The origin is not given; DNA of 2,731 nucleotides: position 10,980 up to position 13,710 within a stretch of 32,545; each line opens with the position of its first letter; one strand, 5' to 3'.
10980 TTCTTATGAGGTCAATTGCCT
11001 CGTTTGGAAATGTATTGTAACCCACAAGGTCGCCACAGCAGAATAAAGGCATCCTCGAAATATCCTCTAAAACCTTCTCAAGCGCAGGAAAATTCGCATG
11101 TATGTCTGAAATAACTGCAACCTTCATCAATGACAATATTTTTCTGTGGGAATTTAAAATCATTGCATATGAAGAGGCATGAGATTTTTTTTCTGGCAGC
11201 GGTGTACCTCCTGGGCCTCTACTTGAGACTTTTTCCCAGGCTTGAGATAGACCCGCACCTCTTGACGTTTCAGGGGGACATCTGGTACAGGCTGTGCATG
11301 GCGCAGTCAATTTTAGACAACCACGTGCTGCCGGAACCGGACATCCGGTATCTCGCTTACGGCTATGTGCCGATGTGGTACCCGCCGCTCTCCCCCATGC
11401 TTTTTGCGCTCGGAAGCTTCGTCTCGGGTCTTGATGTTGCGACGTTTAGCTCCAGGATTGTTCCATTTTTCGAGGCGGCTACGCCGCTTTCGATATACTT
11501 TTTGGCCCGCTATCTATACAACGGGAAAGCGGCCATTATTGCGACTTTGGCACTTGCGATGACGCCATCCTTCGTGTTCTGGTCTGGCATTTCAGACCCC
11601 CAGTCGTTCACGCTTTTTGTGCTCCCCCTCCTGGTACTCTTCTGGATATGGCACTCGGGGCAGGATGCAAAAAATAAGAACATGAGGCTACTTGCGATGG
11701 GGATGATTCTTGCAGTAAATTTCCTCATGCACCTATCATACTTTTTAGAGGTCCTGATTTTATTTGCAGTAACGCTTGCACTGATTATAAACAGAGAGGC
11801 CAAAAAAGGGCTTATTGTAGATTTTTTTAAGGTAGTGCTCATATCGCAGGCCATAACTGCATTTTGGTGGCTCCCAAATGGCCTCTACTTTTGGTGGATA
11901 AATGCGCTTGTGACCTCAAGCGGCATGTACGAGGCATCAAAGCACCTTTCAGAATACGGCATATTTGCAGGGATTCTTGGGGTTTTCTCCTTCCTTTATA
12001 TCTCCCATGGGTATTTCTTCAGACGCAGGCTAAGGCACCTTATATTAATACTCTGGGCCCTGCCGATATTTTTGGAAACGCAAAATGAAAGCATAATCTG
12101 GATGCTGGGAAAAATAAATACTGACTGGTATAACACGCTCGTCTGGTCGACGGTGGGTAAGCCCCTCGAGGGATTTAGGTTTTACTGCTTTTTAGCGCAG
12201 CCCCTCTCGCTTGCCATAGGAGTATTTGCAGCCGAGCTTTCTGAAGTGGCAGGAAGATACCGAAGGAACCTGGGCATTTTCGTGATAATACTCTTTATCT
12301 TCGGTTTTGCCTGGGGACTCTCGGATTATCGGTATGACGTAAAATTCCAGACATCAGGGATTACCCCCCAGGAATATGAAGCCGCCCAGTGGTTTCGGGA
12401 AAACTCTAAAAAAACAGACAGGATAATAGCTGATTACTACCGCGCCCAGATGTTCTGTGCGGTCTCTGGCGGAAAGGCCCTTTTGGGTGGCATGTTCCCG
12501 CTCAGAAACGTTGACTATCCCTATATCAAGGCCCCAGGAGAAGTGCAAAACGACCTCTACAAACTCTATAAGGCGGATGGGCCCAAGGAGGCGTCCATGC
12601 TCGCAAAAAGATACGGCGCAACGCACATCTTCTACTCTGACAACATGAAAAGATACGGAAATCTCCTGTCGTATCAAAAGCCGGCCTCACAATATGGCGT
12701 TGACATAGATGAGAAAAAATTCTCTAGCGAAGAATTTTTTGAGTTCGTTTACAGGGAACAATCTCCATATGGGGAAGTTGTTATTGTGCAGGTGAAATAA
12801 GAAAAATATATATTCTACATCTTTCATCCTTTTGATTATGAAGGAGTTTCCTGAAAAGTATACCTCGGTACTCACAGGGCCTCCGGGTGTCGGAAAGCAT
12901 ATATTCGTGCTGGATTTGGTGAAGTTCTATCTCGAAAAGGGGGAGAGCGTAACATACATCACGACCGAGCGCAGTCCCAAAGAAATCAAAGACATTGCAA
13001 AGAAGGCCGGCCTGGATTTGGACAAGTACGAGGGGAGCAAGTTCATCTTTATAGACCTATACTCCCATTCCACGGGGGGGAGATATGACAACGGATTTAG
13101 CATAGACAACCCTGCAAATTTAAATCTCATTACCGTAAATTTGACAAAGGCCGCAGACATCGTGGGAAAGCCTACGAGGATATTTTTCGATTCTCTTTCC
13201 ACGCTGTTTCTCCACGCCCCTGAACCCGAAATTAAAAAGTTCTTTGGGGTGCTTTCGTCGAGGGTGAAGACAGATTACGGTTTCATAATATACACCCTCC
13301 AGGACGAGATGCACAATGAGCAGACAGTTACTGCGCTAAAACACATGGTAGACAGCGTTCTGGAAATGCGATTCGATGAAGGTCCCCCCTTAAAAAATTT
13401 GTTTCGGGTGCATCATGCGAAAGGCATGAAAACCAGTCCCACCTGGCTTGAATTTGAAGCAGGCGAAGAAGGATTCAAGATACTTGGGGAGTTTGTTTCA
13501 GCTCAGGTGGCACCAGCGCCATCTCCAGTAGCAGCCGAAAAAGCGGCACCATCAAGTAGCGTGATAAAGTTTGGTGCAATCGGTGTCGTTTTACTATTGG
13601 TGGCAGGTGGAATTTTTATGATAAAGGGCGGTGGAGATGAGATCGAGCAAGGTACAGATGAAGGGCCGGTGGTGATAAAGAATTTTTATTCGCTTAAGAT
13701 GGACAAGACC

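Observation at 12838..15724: Membrane-spanning KaiC/ArlH-like ATPase with a large unknown ectodomain, paired with a canonical soluble KaiC-like ATPase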

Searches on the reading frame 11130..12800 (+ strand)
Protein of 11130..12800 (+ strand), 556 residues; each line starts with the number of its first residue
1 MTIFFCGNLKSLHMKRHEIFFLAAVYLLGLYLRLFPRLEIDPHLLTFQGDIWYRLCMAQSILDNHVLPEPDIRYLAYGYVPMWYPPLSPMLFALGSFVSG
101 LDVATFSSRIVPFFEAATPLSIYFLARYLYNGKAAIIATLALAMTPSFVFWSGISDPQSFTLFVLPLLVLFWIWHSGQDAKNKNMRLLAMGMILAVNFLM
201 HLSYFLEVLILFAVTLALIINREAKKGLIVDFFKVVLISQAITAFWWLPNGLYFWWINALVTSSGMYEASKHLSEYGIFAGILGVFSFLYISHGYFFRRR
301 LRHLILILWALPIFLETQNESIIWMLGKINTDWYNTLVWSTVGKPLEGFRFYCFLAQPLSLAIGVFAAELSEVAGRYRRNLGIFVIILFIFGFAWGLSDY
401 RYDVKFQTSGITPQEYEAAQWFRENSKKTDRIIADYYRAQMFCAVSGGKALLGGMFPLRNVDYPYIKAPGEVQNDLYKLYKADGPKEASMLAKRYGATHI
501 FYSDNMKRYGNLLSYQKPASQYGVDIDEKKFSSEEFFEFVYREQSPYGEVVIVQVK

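Call 3: search_protein_families(library=pfam, proteins=[window:11130-12800:+], max_evalue=0.01)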
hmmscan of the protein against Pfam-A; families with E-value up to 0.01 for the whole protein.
window:11130-12800:+ (556 aa): 1 family
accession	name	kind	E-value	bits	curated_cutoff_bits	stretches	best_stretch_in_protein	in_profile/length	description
PF13231.12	PMT_2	-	3.8e-06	27.7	26.1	1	104-237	20-146/160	Dolichyl-phosphate-mannose-protein mannosyltransferase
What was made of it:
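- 11130..12800 (+): Context gene: a multi-pass membrane protein with a PMT_2 (GT-C glycosyltransferase-like) region, directly upstream of gene A. It is conserved there only in the closest relatives. Pfam PMT_2 27.7 bits against a cutoff of 26.1 (call 3).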

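Call 42: search_protein_families(library=ncbifam, proteins=[window:11130-12800:+], max_evalue=0.01)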
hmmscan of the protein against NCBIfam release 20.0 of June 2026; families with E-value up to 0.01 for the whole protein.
window:11130-12800:+ (556 aa): 0 families

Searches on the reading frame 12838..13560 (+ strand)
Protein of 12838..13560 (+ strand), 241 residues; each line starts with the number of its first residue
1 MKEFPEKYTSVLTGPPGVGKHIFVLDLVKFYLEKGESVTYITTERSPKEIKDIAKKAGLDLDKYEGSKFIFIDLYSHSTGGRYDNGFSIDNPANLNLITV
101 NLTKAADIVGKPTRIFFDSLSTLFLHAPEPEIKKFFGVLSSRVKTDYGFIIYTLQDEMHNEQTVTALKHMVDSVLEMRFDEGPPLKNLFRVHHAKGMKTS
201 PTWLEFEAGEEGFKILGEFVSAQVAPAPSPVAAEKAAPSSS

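Call 33: search_solved_structures(query=window:12838-13560:+, max_evalue=0.01, show_alignments=2)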
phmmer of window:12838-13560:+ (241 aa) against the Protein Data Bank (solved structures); distinct sequences matched with E-value up to 0.01: 31.
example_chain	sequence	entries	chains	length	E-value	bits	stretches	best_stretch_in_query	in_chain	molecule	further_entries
2w0m_A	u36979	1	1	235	3.7e-11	46.4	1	5-178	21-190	SSO2452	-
2dr3_A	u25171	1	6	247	2.3e-07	34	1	4-201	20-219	UPF0273 protein PH0284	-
2zts_A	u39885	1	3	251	2.1e-05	27.6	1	4-134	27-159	Putative uncharacterized protein PH0186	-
8zn5_B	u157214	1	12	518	2.2e-05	27.5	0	5-75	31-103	KaiC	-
5jwq_A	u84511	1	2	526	0.00017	24.6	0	11-212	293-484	Circadian clock protein kinase KaiC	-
7dy1_A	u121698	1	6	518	0.00021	24.3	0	11-206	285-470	Circadian clock protein kinase KaiC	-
4o0m_A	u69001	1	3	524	0.00023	24.3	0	11-206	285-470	Circadian clock protein kinase KaiC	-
8jon_A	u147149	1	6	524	0.00035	23.6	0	8-90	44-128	Circadian clock oscillator protein KaiC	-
3s1a_A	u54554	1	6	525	0.0011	22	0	9-90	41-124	Circadian clock protein kinase kaiC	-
9ofh_A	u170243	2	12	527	0.0011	22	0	9-90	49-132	Circadian clock oscillator protein KaiC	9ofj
7dyi_A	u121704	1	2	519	0.0012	21.8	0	9-90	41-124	Circadian clock protein kinase KaiC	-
7x1z_A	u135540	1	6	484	0.0012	21.8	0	9-90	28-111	Circadian clock oscillator protein KaiC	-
3k0c_A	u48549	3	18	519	0.0014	21.6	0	9-90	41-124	Circadian clock protein kinase KaiC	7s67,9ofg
7s65_A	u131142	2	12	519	0.0015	21.6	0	9-90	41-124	Circadian clock protein kinase KaiC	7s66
1u9i_A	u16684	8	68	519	0.0017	21.4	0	9-90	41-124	KaiC | Circadian clock protein kinase kaiC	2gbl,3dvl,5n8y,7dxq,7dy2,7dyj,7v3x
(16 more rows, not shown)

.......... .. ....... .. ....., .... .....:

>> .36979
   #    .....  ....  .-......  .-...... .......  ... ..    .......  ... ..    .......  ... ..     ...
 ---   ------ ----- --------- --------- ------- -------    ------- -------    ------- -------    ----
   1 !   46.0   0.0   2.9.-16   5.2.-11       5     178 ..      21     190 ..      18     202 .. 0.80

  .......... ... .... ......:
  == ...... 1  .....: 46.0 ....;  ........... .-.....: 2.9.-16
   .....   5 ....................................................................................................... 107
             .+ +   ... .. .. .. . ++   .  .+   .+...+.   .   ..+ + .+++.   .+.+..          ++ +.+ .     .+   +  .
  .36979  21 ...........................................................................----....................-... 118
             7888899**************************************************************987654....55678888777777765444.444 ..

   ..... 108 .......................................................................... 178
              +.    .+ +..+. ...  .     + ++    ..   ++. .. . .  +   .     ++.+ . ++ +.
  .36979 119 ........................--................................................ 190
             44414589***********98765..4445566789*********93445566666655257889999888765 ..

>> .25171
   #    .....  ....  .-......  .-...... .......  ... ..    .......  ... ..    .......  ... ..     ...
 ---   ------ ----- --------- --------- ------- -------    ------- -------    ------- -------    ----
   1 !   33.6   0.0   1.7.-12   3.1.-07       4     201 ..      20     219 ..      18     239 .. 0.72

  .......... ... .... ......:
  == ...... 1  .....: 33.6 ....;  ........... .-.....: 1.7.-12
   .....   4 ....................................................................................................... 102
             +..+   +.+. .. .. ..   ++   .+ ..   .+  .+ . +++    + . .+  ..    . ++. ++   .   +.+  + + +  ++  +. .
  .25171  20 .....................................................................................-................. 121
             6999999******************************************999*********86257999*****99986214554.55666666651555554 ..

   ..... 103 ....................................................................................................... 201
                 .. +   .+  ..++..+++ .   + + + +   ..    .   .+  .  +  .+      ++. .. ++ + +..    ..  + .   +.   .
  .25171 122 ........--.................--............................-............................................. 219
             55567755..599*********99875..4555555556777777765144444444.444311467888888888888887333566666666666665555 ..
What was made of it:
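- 12847..13485 (+): Cytoplasmic KaiC-superfamily domain (res 4-216). It lacks the N-terminal TGIxGLD strand of canonical KaiC-like proteins. The alignment to SSO2452 starts at its residue 21 (call 33).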

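Call 76: search_solved_structures(query=A6, max_evalue=0.001, show_alignments=0)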
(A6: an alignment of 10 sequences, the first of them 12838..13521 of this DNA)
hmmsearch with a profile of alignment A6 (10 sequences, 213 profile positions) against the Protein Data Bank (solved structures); distinct sequences matched with E-value up to 0.001: 48.
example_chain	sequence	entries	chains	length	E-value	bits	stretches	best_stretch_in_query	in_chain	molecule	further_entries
8zn5_B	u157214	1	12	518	2.1e-17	66.6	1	2-205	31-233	KaiC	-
2w0m_A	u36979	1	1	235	2.4e-16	63.2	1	2-204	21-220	SSO2452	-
7s65_A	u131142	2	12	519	3.5e-15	59.3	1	6-212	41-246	Circadian clock protein kinase KaiC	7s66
8db3_A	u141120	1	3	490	3.9e-15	59.2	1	6-212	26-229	Circadian clock protein KaiC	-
7x1y_A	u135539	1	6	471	4e-15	59.2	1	6-212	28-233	Circadian clock oscillator protein KaiC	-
8fwi_A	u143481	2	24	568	4.1e-15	59.1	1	6-212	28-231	Circadian clock protein KaiC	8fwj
7x1z_A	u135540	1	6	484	5.1e-15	58.8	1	6-212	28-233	Circadian clock oscillator protein KaiC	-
3jzm_A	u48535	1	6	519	5.9e-15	58.6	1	6-212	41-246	Circadian clock protein kinase kaiC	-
2dr3_A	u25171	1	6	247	6.1e-15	58.6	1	2-210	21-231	UPF0273 protein PH0284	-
3k0f_A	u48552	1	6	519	6.2e-15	58.5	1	6-212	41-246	Circadian clock protein kinase KaiC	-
7dye_A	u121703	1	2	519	6.4e-15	58.5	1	6-212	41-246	Circadian clock protein kinase KaiC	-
3s1a_A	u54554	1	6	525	7.5e-15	58.3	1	6-212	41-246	Circadian clock protein kinase kaiC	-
9ofh_A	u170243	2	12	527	7.7e-15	58.2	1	6-212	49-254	Circadian clock oscillator protein KaiC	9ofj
8dba_A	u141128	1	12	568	7.8e-15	58.2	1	6-212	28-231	Circadian clock protein KaiC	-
8zn6_F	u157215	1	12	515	8.3e-15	58.1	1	6-212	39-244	KaiC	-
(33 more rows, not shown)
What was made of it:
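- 12847..13485 (+): The family profile matches KaiC CI at E 2e-17 and SSO2452 at 2e-16 (call 76).
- Tried and rejected: The family profile of A, however, aligns best to CI over its full length (call 76).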
